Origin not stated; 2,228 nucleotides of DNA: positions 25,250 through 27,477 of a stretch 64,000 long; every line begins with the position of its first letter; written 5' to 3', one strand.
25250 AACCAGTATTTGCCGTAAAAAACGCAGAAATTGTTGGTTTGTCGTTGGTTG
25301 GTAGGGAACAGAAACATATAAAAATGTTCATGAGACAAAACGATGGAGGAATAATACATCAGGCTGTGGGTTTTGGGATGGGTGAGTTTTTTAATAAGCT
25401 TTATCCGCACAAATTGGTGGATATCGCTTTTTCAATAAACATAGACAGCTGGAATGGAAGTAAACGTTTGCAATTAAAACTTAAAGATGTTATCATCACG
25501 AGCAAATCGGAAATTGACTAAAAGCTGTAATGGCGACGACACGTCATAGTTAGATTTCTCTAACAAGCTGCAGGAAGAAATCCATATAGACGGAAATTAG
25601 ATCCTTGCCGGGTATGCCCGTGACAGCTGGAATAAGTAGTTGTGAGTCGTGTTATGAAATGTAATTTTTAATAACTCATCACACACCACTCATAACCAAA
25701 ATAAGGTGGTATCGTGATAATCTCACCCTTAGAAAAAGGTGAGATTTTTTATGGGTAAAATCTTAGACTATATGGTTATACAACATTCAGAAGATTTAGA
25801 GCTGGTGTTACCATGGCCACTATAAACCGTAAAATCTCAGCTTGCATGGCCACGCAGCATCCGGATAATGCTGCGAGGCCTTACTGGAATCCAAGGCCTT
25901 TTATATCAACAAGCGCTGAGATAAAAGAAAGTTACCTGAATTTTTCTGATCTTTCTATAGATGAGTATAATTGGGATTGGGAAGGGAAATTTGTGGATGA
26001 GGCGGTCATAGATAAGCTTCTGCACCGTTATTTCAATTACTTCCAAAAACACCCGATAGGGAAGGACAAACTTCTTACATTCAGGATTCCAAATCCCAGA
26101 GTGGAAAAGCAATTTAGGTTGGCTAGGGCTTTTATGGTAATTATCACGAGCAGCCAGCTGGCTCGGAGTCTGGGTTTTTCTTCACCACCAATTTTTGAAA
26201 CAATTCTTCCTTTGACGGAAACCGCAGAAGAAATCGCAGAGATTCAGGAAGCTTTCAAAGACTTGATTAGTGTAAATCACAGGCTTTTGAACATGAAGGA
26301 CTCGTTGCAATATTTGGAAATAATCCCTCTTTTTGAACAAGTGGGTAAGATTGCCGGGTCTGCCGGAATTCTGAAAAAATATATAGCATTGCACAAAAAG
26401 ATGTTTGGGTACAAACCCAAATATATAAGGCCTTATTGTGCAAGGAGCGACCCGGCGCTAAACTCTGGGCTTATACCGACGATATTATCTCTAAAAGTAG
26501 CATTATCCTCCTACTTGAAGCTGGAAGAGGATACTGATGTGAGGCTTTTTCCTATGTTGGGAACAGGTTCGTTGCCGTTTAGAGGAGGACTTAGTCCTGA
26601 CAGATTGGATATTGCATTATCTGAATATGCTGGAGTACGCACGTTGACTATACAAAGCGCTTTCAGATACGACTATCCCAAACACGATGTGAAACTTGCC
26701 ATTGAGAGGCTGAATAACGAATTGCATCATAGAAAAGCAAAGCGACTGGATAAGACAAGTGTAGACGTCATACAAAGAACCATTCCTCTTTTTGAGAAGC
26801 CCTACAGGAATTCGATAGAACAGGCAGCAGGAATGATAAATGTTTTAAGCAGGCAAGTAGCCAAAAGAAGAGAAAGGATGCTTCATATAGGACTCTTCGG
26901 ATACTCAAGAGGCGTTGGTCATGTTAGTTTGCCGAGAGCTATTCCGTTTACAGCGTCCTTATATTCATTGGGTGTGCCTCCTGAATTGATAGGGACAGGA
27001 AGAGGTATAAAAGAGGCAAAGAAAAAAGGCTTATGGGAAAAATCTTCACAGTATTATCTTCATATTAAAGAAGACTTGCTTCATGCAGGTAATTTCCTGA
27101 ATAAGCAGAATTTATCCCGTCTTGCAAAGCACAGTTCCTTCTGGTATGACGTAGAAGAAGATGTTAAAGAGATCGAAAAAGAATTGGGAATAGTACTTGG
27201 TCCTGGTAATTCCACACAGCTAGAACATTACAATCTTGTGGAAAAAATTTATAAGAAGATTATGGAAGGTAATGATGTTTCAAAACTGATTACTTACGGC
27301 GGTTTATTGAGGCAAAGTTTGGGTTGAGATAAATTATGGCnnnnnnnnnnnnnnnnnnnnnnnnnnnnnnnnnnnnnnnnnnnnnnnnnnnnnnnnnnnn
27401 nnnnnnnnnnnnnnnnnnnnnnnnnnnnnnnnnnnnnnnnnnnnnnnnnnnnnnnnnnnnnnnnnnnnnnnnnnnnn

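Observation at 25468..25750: T-box riboswitch-like leader with GAC (Asp) specifier upstream of an archaeal-PEPC / AspAT / AspRS operon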

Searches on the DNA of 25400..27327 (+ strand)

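Call 4: search_rna_families(source=window, start=25400, end=25900, threshold=evalue, max_evalue=10, show_alignments=5)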
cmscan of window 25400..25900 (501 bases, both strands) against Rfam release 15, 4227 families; matches with E-value up to 10: 6.
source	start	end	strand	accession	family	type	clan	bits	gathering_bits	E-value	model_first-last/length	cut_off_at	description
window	25518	25733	+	RF00230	T-box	Cis-reg; leader;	-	32.6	93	1.4e-05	1-219/219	no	T-box leader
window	25640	25695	-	RF01183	SNORD19B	Gene; snRNA; snoRNA; CD-box;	CL00048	18.1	50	4.3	1-84/84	no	Small nucleolar RNA SNORD19B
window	25598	25723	-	RF01295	SCARNA7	Gene; snRNA; snoRNA; scaRNA;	-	17.1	65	0.042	1-330/330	no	Small Cajal body-specific RNA 7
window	25637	25699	-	RF04113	MIR1523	Gene; miRNA;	-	17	96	1.9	1-92/92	no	MIR1523 microRNA precursor family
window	25671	25760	+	RF02362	Yfr10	Gene; sRNA;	-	16.7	43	9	1-78/78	no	Cyanobacterial functional RNA 10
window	25637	25698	-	RF03594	mir-3817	Gene; miRNA;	-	14.8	90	6.7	11-79/89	no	mir-3817 microRNA precursor family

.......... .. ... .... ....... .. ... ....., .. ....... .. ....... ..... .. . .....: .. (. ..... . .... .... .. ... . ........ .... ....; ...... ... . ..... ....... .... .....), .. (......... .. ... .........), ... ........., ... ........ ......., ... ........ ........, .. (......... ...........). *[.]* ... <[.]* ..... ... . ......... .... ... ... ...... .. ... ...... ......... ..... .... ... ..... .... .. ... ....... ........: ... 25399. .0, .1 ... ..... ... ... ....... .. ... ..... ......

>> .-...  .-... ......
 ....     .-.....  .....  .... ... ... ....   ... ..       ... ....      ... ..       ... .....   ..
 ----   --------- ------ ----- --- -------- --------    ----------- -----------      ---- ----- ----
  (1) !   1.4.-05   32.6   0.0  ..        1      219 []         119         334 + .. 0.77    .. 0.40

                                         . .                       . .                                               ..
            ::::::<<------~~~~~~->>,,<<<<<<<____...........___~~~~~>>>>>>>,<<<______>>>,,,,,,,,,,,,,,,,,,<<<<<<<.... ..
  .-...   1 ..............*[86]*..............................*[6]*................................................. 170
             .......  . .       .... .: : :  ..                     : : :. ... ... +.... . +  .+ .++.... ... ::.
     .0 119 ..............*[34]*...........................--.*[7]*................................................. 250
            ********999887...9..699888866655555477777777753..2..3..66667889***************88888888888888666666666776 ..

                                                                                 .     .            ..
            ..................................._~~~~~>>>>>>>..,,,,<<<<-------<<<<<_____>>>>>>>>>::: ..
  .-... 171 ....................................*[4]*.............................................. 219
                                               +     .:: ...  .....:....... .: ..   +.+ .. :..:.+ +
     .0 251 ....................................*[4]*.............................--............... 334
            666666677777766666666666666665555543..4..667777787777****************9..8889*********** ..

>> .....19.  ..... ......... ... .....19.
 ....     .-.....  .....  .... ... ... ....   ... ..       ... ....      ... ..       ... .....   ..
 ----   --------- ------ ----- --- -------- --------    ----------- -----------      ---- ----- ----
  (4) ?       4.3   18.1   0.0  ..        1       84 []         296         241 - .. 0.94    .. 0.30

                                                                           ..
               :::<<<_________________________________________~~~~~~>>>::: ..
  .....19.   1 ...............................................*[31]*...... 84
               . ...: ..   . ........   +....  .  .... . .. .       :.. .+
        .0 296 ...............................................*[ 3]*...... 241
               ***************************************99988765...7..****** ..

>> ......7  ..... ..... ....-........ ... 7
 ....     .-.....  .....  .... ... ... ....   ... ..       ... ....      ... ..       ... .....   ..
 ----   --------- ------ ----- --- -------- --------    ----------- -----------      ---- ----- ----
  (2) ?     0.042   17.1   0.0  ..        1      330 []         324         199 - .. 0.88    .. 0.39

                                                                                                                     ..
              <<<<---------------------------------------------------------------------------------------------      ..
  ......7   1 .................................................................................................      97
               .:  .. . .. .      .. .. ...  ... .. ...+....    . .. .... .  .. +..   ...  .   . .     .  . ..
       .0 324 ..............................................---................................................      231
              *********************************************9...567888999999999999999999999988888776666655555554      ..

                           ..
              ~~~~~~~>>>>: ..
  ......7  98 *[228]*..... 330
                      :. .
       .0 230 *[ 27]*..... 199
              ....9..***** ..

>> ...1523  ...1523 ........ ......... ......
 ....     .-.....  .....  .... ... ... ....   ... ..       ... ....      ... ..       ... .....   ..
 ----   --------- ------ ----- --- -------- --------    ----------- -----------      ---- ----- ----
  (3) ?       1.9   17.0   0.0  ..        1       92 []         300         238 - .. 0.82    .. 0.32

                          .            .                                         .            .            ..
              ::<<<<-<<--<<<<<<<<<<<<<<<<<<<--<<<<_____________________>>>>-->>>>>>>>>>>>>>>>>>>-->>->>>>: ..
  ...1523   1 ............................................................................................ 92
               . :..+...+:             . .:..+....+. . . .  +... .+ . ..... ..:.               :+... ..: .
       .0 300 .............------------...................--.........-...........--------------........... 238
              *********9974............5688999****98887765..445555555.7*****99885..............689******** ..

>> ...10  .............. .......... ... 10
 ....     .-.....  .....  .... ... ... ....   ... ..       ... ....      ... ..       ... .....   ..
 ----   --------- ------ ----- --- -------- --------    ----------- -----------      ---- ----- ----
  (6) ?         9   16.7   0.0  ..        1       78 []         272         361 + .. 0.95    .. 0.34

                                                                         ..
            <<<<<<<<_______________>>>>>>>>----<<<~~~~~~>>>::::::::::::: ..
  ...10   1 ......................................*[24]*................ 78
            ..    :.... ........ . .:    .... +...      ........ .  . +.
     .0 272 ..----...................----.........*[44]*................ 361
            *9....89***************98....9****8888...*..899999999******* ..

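Call 21: search_rna_families(sources=[L004, L006, L010, L013, L017, L018, L022], threshold=evalue, max_evalue=1, show_alignments=2)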
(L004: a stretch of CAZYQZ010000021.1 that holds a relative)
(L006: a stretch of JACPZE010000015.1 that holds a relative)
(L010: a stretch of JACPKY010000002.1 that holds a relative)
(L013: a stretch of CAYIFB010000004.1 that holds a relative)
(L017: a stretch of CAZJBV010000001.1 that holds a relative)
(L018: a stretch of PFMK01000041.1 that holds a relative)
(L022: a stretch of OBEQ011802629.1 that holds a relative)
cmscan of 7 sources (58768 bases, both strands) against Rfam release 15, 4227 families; matches with E-value up to 1: 7.
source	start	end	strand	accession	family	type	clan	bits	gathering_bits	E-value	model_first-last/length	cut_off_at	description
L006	3767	3977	+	RF00230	T-box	Cis-reg; leader;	-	55.8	93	1.7e-09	1-219/219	no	T-box leader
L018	3742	3979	+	RF00230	T-box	Cis-reg; leader;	-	55.3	93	2.3e-09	1-219/219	no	T-box leader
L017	3629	3851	+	RF00230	T-box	Cis-reg; leader;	-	44.9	93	1.1e-06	1-219/219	no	T-box leader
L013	3844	3978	+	RF00230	T-box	Cis-reg; leader;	-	44.4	93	1.4e-06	1-219/219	no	T-box leader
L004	3263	3444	+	RF00230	T-box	Cis-reg; leader;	-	37.1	93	0.00011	1-219/219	no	T-box leader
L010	3802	3974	+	RF00230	T-box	Cis-reg; leader;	-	36.5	93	0.00016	1-219/219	no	T-box leader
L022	2796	2980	+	RF00230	T-box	Cis-reg; leader;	-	33.7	93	0.00083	1-219/219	no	T-box leader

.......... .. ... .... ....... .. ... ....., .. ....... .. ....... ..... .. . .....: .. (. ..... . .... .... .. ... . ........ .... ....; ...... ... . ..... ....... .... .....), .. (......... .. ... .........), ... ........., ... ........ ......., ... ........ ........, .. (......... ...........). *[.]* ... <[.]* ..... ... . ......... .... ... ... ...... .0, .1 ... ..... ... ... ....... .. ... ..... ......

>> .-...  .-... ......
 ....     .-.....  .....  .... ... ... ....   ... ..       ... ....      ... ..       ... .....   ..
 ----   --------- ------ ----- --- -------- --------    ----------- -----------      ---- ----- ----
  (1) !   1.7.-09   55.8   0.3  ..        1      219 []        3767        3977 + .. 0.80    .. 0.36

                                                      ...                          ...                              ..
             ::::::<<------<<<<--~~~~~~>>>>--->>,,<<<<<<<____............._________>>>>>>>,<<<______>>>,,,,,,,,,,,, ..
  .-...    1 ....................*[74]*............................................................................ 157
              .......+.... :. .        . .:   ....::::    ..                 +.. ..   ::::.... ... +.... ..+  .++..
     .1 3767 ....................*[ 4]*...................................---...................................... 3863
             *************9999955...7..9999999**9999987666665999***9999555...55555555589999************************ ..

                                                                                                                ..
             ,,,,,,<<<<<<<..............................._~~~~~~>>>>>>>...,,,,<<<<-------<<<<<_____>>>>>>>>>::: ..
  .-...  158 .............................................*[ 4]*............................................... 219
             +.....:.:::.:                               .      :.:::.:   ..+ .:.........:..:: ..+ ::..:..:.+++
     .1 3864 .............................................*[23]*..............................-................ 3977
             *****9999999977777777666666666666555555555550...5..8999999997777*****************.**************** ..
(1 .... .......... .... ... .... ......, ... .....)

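Call 46: search_rna_families(sources=[L002, L005, L007, L008, L011, L012, L014], threshold=evalue, max_evalue=1)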
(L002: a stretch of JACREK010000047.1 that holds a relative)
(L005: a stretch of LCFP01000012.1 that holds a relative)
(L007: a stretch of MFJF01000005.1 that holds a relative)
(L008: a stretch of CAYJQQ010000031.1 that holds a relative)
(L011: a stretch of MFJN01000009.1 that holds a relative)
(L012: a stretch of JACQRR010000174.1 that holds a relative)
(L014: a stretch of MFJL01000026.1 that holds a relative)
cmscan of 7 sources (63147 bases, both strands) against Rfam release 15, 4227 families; matches with E-value up to 1: 1.
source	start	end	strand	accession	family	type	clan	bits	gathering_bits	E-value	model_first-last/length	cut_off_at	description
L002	6890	6976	+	RF03567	MIR8024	Gene; miRNA;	-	32.4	57.3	0.015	1-86/86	no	MIR8024 microRNA precursor family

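Call 83: build_rna_model(alignment_id=A3, structure=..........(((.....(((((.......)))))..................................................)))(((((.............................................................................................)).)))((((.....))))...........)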
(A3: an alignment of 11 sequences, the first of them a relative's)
Model R1 built from alignment A3 (11 sequences, 216 columns); structure: as given.
model positions 98; base pairs 17; branch points 2; effective number of sequences 1.98; information 0.59 bits per position. Calibrated on 0.2 Mb of random sequence (short: E-values are rough).
structure used (alignment columns):
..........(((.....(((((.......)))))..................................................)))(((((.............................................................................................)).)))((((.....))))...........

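Call 84: search_with_rna_model(model_id=R1, source=window, filters=off, max_evalue=10, show_alignments=2)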
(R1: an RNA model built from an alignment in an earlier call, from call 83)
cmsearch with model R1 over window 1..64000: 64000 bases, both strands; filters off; matches with E-value up to 10: 19.
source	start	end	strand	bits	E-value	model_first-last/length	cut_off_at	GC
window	25516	25631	+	71.5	2.3e-17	1-98/98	no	0.46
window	11153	11250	-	17.8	0.0095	1-98/98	no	0.33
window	27008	27110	+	17.6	0.011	1-98/98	no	0.32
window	35997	36080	-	16.7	0.019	1-98/98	no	0.4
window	47444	47552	+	14.1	0.099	1-98/98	no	0.32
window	18722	18828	+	9.8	1.4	1-98/98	no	0.36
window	9989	10073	+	9.6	1.6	1-98/98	no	0.34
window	16929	16975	-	9.4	1.8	1-98/98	no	0.38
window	30961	31104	+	8.1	4.3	1-98/98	no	0.35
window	22431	22524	-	8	4.4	1-98/98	no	0.41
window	31614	31709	-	8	4.6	1-98/98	no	0.29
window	42942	43032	+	7.7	5.3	1-98/98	no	0.41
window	40970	41042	+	7.6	5.6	1-98/98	no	0.33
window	35370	35497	-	7.5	6.2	1-98/98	no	0.34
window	12741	12873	-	7.4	6.5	1-98/98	no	0.35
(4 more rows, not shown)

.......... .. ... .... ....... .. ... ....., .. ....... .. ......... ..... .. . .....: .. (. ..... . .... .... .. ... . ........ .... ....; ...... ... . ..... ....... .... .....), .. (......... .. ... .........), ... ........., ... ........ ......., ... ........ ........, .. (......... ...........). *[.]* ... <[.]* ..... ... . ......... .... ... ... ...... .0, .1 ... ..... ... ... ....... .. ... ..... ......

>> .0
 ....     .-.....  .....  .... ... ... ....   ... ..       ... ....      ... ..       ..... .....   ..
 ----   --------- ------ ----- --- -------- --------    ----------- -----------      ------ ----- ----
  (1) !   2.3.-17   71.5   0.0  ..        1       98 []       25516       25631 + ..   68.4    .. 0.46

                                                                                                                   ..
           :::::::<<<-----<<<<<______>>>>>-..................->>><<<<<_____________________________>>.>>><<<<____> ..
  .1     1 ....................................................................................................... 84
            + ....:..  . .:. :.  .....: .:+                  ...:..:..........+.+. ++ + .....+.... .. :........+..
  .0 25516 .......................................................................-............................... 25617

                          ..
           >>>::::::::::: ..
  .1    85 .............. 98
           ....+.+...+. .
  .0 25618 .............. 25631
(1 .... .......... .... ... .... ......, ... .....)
